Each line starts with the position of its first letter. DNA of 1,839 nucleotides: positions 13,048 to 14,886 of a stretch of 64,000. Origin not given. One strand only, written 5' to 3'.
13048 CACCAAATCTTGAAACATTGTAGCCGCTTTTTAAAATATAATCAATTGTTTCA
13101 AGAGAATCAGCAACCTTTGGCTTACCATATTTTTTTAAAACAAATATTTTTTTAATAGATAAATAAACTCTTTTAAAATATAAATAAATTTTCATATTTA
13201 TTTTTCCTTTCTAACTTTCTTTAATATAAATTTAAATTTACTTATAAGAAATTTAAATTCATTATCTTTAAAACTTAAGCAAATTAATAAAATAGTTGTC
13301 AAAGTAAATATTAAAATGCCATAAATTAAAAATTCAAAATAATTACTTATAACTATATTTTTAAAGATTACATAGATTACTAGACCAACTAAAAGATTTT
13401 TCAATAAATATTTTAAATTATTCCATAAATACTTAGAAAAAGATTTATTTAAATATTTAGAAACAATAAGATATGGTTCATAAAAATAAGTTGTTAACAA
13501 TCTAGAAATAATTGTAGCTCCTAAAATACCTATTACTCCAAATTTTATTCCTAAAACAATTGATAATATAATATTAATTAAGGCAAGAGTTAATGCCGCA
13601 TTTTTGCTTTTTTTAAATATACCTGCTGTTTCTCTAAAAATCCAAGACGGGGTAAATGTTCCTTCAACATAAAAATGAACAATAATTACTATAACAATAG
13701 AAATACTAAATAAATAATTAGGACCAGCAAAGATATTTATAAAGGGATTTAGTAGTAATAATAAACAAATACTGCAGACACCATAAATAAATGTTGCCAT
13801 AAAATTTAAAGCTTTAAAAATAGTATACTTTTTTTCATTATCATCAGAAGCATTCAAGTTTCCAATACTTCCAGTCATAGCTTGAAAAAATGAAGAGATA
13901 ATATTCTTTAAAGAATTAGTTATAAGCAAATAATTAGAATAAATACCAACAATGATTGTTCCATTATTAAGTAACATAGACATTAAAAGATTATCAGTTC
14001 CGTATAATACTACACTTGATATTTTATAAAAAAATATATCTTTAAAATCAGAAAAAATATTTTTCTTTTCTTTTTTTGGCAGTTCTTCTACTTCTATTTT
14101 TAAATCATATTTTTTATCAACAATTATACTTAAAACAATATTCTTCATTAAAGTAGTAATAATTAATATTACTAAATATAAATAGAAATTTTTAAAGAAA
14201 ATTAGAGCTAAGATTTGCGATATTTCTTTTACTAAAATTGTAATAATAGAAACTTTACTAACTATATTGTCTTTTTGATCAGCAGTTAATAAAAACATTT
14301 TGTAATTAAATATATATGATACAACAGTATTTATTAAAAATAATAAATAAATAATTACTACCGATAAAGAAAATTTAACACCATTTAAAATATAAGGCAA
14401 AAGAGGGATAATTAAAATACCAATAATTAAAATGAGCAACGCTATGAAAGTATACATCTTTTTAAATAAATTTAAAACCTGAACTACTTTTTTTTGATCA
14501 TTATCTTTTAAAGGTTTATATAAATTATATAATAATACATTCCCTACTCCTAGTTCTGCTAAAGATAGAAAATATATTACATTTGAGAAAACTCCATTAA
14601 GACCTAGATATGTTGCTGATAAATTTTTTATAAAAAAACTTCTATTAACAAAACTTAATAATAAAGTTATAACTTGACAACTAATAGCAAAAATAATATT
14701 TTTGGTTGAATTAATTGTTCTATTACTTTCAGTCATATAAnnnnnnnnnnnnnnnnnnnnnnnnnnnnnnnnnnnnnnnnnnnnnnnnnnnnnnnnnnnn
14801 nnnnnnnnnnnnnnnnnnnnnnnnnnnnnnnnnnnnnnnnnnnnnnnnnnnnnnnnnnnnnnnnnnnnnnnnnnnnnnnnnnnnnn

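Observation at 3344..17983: Complete Wzx/Wzy-type, TagO-initiated, pyruvylated and O-acetylated secondary cell wall polymer-like locus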

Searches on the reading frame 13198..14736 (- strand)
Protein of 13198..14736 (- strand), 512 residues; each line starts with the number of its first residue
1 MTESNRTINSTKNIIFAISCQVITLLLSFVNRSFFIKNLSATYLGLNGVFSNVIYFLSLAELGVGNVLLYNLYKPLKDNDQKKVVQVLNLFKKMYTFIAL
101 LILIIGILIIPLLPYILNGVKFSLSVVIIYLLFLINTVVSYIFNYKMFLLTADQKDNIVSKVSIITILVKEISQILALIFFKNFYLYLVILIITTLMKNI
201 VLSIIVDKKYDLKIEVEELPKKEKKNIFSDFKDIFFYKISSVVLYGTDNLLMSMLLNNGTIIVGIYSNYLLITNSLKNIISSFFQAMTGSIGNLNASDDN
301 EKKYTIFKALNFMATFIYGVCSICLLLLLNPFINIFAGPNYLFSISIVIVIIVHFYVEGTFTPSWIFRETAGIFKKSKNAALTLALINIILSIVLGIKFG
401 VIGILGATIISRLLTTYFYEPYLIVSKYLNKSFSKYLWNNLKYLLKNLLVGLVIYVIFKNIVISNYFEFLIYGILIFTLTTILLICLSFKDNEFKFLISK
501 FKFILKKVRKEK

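Call 3: search_protein_families(library=pfam, proteins=[window:13198-14736:-], max_evalue=0.01)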
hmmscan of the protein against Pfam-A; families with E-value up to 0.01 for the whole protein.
window:13198-14736:- (512 aa): 1 family
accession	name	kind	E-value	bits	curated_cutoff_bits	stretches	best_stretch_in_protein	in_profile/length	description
PF01943.22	Polysacc_synt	-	8.3e-07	29.1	28.2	1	11-286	2-265/274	Polysaccharide biosynthesis protein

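Call 9: search_protein_families(library=ncbifam, proteins=[window:13198-14736:-], max_evalue=0.001)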
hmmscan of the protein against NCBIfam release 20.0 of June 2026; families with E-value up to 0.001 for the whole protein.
window:13198-14736:- (512 aa): 0 families

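Call 42: search_protein_families(library=pfam, proteins=[window:13198-14736:-], max_evalue=10)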
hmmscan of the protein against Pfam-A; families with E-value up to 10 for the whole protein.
window:13198-14736:- (512 aa): 1 family
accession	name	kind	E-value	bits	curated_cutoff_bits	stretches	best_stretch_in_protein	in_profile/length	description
PF01943.22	Polysacc_synt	-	8.3e-07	29.1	28.2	1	11-286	2-265/274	Polysaccharide biosynthesis protein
